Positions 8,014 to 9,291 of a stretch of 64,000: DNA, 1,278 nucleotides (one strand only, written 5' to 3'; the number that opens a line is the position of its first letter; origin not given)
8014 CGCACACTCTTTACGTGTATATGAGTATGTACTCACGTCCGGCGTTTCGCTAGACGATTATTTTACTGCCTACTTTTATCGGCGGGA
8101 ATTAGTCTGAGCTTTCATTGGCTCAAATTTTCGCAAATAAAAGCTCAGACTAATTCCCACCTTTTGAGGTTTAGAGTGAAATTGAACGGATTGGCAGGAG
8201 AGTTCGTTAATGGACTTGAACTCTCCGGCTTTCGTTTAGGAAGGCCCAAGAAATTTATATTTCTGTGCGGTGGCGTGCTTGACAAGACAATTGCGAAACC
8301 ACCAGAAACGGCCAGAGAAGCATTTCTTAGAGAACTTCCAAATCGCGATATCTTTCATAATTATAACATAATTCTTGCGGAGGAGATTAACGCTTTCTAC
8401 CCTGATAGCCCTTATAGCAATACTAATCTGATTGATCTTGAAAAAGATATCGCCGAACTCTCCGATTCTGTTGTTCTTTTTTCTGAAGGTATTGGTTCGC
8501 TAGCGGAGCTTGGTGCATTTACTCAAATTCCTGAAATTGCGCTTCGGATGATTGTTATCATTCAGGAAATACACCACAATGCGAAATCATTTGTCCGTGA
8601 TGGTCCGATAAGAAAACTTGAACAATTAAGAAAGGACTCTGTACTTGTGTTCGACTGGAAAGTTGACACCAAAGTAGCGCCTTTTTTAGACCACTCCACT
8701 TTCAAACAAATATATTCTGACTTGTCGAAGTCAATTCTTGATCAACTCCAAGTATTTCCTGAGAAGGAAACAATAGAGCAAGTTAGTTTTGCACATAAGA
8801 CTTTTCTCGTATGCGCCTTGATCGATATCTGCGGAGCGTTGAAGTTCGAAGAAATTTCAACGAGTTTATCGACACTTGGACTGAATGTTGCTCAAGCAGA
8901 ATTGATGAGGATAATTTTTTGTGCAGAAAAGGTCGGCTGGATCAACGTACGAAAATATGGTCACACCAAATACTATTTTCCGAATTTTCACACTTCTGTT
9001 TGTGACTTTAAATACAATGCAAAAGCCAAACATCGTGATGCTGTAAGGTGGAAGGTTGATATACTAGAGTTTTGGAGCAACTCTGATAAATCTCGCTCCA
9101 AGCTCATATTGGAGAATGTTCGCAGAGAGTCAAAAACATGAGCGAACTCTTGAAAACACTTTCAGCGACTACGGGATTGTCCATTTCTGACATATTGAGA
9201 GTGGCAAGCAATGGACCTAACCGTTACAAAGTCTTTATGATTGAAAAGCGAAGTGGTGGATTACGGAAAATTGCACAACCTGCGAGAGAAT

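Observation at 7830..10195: Two-gene retron-type defence module (NDT-like/wHTH effector + retron RT) inserted between ruvX and pyrB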

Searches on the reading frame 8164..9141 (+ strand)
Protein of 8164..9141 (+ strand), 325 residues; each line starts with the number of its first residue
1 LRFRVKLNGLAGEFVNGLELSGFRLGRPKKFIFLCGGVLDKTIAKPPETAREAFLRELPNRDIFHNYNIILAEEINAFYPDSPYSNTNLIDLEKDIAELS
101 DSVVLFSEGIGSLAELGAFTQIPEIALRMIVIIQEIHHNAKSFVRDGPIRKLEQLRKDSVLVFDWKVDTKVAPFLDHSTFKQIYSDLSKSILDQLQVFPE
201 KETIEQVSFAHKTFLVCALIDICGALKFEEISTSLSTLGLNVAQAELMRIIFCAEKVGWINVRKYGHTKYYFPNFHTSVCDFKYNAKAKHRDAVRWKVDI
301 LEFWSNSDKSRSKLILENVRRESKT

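Call 3: search_protein_families(library=pfam, proteins=[window:8164-9141:+], max_evalue=0.1)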
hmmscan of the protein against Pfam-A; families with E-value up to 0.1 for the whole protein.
window:8164-9141:+ (325 aa): 0 families

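Call 4: search_protein_families(library=padloc, proteins=[window:8164-9141:+], max_evalue=0.1)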
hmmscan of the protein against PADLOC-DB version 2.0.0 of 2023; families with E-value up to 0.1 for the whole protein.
window:8164-9141:+ (325 aa): 3 families
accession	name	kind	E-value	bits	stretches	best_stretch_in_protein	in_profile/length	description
PDLC02928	NDT_II-A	-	9.9e-71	236.4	1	13-313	5-273/279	-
PDLC02930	NDT_II-A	-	3.8e-27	93.5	1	29-249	23-216/272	-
PDLC02929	NDT_II-A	-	0.00013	19.9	1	81-163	92-174/199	-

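Call 5: search_protein_families(library=ncbifam, proteins=[window:8164-9141:+], max_evalue=0.1)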
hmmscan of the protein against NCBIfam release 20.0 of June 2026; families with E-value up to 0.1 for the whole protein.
window:8164-9141:+ (325 aa): 1 family
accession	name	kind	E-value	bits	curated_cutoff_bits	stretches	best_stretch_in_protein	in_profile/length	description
NF038232.1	STM3845_fam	equivalog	1.2e-65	222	100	1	24-304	4-277/277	retron St85 family effector protein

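Call 11: search_solved_structures(query=window:8164-9141:+, max_evalue=1, show_alignments=2)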
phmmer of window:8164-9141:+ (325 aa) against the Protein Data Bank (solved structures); distinct sequences matched with E-value up to 1: 9.
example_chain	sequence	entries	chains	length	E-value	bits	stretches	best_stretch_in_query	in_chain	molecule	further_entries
7v9x_C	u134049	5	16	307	2.9e-10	43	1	16-218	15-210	retron St85 family effector protein | Retron Ec86 putative ribosyltransferase/DNA-binding protein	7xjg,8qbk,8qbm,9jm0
8qbl_G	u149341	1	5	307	2e-09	40.2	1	16-218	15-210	Retron Ec86 putative ribosyltransferase/DNA-binding protein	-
5uf8_A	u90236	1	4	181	0.12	14.7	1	222-317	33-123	Potential ADP-ribosylation factor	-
6pta_A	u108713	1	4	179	0.28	13.5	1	222-315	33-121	ADP-ribosylation factor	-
2b6h_A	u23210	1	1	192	0.73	12.1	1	222-316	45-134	ADP-ribosylation factor 5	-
3aq4_A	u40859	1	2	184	0.96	11.7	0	222-316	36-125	ADP-ribosylation factor 1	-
9u9r_R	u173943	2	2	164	0.98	11.7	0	223-279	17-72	ADP-ribosylation factor 1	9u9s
6cri_C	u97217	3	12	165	0.98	11.7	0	223-279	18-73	ADP-ribosylation factor 1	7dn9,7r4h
1j2j_A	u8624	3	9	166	0.99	11.7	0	222-279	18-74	ADP-ribosylation factor 1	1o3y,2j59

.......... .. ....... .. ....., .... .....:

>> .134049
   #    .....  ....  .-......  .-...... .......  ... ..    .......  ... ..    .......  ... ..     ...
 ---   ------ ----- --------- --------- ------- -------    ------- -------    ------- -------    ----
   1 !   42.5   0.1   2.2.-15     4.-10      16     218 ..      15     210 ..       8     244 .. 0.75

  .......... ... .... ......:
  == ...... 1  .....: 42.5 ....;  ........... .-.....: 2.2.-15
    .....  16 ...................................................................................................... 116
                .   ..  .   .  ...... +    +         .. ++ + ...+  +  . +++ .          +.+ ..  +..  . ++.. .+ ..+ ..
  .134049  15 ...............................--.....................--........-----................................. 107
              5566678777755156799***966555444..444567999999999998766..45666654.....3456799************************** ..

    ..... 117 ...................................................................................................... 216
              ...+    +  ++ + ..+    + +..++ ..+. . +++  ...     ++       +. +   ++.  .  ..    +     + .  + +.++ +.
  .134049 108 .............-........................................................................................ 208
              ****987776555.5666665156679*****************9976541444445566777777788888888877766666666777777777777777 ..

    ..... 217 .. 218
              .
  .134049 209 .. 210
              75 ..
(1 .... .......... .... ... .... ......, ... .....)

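Call 13: find_homologous_proteins(query=window:8164-9141:+, max_evalue=0.00001)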
Query window:8164-9141:+ (325 aa): 41 proteins with E <= 0.00001 among 1562 candidates.
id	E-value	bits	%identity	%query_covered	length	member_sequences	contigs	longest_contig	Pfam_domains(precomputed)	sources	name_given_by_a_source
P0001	5.7e-211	717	100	98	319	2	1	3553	PF28093.1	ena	-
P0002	2.1e-180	617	84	98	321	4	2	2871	PF28093.1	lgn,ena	-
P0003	8.0e-113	395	57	97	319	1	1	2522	PF28093.1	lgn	-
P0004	1.8e-105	371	57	94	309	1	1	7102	PF28093.1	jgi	jgi:hypothetical protein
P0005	6.8e-89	316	47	98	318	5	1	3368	PF28093.1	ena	-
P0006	1.6e-87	312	50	94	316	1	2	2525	PF28093.1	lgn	-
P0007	1.2e-84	302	46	96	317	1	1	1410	PF28093.1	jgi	jgi:hypothetical protein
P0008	4.3e-82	294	52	85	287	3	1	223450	PF28093.1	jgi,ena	jgi:hypothetical protein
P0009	5.8e-79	284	45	95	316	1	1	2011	PF28093.1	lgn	-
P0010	2.8e-78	281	44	95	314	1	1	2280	PF28093.1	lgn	-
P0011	3.4e-78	281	45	96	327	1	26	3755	PF28093.1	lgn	-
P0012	1.2e-76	276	45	92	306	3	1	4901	PF28093.1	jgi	-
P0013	3.9e-76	274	49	84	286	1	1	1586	PF28093.1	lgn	-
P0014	1.3e-68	250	46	83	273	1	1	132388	PF28093.1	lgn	-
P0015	1.6e-67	246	46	79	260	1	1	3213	PF28093.1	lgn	-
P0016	2.1e-67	246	42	88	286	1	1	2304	PF28093.1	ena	-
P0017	1.7e-63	233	47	77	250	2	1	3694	PF28093.1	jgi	-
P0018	2.1e-37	147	34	96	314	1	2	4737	PF28093.1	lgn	-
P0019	4.3e-36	143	33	96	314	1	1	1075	PF28093.1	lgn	-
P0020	2.0e-34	137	32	88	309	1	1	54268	PF28093.1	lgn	-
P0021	2.8e-33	133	31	91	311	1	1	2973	PF28093.1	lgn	-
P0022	7.0e-32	129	31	93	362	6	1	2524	PF28093.1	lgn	-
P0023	1.8e-30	124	29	94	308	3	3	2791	PF28093.1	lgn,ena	-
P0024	3.2e-30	123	31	88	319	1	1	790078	PF28093.1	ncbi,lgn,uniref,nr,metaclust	ncbi:hypothetical protein ASD04_04980 [Devosia sp. Root436]|uniref:retron St85 family effector prote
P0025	8.9e-30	122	31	81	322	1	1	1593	PF28093.1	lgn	-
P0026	1.5e-29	121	30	98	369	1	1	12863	PF28093.1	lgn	-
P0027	4.8e-29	120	29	93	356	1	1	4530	PF28093.1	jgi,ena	-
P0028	6.1e-29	119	28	94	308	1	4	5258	PF28093.1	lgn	-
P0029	3.9e-28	117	28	87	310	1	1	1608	PF28093.1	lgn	-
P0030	9.5e-28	115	30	95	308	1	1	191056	PF28093.1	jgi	jgi:hypothetical protein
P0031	2.2e-27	114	27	95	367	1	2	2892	PF28093.1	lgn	-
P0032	1.1e-26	112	28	85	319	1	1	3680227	PF28093.1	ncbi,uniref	ncbi:retron St85 family effector protein [Devosia sp. Naph2]|uniref:retron St85 family effector prot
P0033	1.2e-26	112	30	81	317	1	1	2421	PF28093.1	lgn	-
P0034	1.3e-26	112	29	80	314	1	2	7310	PF28093.1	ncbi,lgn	-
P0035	8.3e-26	109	32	74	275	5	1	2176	PF28093.1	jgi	jgi:hypothetical protein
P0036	1.4e-25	108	28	89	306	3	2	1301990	PF28093.1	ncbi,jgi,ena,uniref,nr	ncbi:retron St85 family effector protein [Acidithiobacillus sp.]|jgi:hypothetical protein|uniref:ret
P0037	3.4e-22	97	28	88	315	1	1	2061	PF28093.1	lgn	-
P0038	6.1e-22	96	28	87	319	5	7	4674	PF28093.1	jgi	-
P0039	2.8e-17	81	28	66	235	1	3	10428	PF28093.1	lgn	-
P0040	6.1e-17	80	38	47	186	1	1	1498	PF28093.1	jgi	jgi:hypothetical protein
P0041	2.9e-8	51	29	46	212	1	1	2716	PF28093.1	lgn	-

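Call 16: find_related_loci(query=A1, collection=genome_contigs, flank=4000)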
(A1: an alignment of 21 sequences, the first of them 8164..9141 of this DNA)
Query A1 (325 aa) in genome_contigs; peptide patterns used: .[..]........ (x = any residue, [..] = any of these).
194 stretches matched a pattern; 70 encode a relative of the query (tblastn E <= 1e-3); 70 distinct loci.
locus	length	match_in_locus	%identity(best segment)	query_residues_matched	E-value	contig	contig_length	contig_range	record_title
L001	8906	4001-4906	45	14-317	2e-83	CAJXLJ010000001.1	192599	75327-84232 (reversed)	MAG TPA_asm: uncultured Parvularculaceae bacterium isolate SRR6201692_bin.4_MetaBAT_v2.12.1_MAG genome assembly, contig:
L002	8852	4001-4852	33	33-317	1e-44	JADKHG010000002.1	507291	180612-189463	MAG: Sphingomonadales bacterium isolate Skiv_18-Q3-R9-52_BAT3C.184 tig00003849-10-5072460, whole genome shotgun sequence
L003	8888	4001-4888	30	13-315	3e-41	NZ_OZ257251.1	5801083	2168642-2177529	MAG: Reyranella sp. isolate f0431ea5-77df-4713-9fc6-40bca345d698 chromosome 1, complete sequence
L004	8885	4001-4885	31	13-311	6e-40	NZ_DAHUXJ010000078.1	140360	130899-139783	MAG: Bradyrhizobium sp. isolate clean1649 k141_515626, whole genome shotgun sequence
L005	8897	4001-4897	30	13-317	5e-40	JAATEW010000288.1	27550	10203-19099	MAG: Hyphomicrobiales bacterium isolate bin_134 k141_161954, whole genome shotgun sequence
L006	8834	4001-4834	30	16-300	2e-38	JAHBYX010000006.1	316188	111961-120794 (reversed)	MAG: Mesorhizobium sp. isolate ACE_PRO30 PRO30_6, whole genome shotgun sequence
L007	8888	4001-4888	28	13-315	3e-37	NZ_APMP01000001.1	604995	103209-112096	Caulobacter vibrioides OR37 OR37_contig00001, whole genome shotgun sequence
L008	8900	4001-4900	31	21-320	7e-37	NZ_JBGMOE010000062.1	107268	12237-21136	MAG: Tardiphaga sp. isolate Fil1_3 Lundin1_168, whole genome shotgun sequence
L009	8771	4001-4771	34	14-271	1e-36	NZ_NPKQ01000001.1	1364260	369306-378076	Tardiphaga sp. P9-11 NODE_1_length_1364260_cov_76.2263, whole genome shotgun sequence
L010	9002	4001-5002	30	1-320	8e-36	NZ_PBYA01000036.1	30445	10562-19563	MAG: Salinisphaera sp. isolate NP40 MHASMcontig_1089740, whole genome shotgun sequence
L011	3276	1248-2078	31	14-299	1e-35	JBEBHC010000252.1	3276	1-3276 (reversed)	MAG: Devosia sp. isolate ATF_12 NODE_25455_length_3276_cov_2.869688, whole genome shotgun sequence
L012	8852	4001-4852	28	14-302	9e-35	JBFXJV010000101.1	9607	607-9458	MAG: Methylocystis sp. isolate CA_2019_TPIn_6 NODE_26910_length_9607_cov_3.516139_TPIn, whole genome shotgun sequence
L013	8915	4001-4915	31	14-317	2e-34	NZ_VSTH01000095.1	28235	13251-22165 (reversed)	Bradyrhizobium hipponense strain aSej3 asej3_(paired)_trimmed_(paired)_contig_95, whole genome shotgun sequence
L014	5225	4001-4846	27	14-300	4e-34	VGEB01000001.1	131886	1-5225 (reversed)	MAG: Alphaproteobacteria bacterium isolate M_DeepCast_65m_mx_036 M_DeepCast_65m_mx_036_Ga0194120_10000103, whole genome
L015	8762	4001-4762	30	14-272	1e-33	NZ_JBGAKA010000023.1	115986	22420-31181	MAG: Reyranella sp. isolate MAG_MBR_H10.79 MBRH10-79_opera_contig_741, whole genome shotgun sequence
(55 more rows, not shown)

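Call 17: find_encoding_contigs(protein=P0002, flank=3000, max_places=3)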
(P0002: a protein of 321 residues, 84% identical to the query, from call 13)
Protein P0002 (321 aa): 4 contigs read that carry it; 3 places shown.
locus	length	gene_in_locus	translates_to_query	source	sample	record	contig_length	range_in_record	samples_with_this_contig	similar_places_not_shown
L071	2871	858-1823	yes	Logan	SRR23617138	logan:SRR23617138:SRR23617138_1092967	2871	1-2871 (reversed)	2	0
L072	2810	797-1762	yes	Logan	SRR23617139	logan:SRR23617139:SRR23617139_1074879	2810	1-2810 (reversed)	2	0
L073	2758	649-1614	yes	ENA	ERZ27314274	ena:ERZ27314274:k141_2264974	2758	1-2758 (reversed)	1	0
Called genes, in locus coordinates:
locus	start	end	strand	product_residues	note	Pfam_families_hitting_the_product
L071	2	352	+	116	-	?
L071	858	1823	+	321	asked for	PF28093:STM3845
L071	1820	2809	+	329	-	PF00078:RVT_1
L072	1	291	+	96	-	?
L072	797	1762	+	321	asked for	PF28093:STM3845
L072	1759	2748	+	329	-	PF00078:RVT_1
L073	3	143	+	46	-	?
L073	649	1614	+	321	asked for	PF28093:STM3845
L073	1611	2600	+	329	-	PF00078:RVT_1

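Call 18: find_encoding_contigs(protein=P0003, flank=3000, max_places=2)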
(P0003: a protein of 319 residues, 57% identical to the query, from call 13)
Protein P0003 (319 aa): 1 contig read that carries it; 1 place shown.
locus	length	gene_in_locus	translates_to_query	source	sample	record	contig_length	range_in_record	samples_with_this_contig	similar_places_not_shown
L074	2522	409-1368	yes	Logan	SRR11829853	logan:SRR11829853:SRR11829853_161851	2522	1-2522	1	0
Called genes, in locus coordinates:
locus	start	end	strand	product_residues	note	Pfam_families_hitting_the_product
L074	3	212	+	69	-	?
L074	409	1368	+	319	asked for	PF28093:STM3845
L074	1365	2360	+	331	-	PF00078:RVT_1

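Call 19: find_encoding_contigs(protein=P0004, flank=4000, max_places=2)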
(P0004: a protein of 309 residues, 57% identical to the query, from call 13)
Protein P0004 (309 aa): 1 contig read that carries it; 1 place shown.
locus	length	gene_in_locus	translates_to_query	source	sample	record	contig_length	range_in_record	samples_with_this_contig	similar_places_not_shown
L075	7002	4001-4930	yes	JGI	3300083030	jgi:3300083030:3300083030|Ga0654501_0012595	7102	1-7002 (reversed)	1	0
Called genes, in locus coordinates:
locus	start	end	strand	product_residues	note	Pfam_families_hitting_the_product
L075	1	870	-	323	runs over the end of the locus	?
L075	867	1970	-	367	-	PF01642:MM_CoA_mutase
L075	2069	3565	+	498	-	PF05872:HerA_C, PF01935:DUF87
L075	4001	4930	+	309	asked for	PF28093:STM3845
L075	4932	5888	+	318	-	PF00078:RVT_1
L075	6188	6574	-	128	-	PF20337:DUF6632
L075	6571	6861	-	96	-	-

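Call 20: find_encoding_contigs(protein=P0001, flank=3000, max_places=3)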
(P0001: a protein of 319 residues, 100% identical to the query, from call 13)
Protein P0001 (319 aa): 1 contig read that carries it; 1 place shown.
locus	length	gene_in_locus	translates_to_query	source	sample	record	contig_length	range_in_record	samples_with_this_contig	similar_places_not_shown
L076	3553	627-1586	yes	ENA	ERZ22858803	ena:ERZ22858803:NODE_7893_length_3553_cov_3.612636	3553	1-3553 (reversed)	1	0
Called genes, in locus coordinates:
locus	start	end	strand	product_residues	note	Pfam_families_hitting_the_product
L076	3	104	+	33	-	?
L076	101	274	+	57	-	-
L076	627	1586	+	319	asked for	PF28093:STM3845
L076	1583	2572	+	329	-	PF00078:RVT_1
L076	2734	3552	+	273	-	?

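Call 51: predict_structure(alignment_id=A1)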
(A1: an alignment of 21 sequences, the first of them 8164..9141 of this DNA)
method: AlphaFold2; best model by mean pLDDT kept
length: 325 residues; sequences in the alignment: 21
mean_pLDDT: 90.9   pTM: 0.89
mean pLDDT of the five models: 90.9, 90.2, 87.3, 86.0, 85.9
residues with pLDDT >= 90: 260; 70-90: 50; 50-70: 9; < 50: 6
segments of 3 or more residues with pLDDT < 50: 1-3, 323-325
pLDDT, mean of each block of 10 residues (from residue 1): 63 96 95 92 85 95 95 82 84 95 93 92 94 95 94 94 88 81 97 93 95 98 96 96 96 96 94 93 94 94 94 87 46
secondary structure, 60 per line:
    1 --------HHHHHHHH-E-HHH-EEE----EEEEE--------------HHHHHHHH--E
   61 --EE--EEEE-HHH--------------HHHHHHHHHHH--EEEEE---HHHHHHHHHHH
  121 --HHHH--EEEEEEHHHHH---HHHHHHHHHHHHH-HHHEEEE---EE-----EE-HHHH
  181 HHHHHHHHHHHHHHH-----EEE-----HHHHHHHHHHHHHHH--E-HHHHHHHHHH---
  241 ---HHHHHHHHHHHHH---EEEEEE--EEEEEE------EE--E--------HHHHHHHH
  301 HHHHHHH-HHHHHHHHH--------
elements in order: H9-16 E24-26 E31-35 H50-57 E67-70 H89-99 E102-106 H110-120 H123-126 E129-134 H135-139 H143-155 E160-163 H177-195 E201-203 H209-223 H228-237 H244-256 E260-265 E268-273 H293-307 H309-317

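Call 52: search_dna_similar(query=window:8176-9141:+, collection=plasmids, mode=protein, max_rows=12)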
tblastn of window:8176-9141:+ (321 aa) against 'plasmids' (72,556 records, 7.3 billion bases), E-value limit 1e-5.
Records with a match: 7; places in all: 7; records where one place covers at least 80% of the query: 4.
Best place of each record, by identity: <60% 7.
By first word of the organism name: Escherichia 3; Vibrio 1; Thioclava 1; Bacillus 1; Phaeobacter 1.
By predicted mobility (MOB-suite, as given by PLSDB): non-mobilizable 6; conjugative 1.
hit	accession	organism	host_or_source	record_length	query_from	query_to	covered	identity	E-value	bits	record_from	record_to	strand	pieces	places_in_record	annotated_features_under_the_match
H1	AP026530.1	Escherichia coli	whole organism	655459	3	304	94%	26.0%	3e-18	93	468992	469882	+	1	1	hypothetical protein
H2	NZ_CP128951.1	Escherichia coli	-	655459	3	304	94%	26.0%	3e-18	93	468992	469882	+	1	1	retron St85 family effector protein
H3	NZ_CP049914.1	Vibrio sp. HDW18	Anodonta arcaeformis,single bacterial ...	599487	28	296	84%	26.6%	6e-18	92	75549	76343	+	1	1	retron St85 family effector protein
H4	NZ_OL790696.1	Escherichia coli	-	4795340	4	269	83%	26.6%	3e-14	81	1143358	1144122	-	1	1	none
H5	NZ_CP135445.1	Thioclava sp. FTW29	-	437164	28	160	41%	34.1%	9e-8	61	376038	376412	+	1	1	retron St85 family effector protein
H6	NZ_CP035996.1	Bacillus mycoides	cell culture,soil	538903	28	160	41%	32.1%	2e-7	60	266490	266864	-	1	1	retron St85 family effector protein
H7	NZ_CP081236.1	Phaeobacter inhibens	-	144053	28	167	44%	28.9%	9e-8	61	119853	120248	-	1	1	retron St85 family effector protein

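Call 54: get_annotated_region(hit=H2, flank=2500)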
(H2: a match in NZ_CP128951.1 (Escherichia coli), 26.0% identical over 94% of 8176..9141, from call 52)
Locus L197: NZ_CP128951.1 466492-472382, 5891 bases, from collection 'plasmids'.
description: Escherichia coli strain TUM2805 plasmid pMTY2805_untypable_1, complete sequence
organism: Escherichia coli (NCBI taxid 562)
taxonomy: Bacteria; Pseudomonadota; Gammaproteobacteria; Enterobacterales; Enterobacteriaceae; Escherichia; Escherichia coli
host: -; source: -; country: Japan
typing (MOB-suite, as given by PLSDB): non-mobilizable
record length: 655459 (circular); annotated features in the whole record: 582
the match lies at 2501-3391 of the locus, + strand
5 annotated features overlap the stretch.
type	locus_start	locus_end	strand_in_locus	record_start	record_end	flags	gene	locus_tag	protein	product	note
CDS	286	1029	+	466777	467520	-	-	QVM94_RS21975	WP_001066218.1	septation initiation protein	-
CDS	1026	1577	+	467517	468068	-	-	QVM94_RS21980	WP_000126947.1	phage polarity suppression protein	-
CDS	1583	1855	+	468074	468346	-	-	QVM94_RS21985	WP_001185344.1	ogr/Delta-like zinc finger family protein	-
CDS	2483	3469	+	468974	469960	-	-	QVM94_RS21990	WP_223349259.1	retron St85 family effector protein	-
CDS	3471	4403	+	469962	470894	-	-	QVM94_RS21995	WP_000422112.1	retron St85 family RNA-directed DNA polymerase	GO:0051607 - defense response to virus [Evidence IEA]; GO:0001171 - reverse transcription [Evidence IEA]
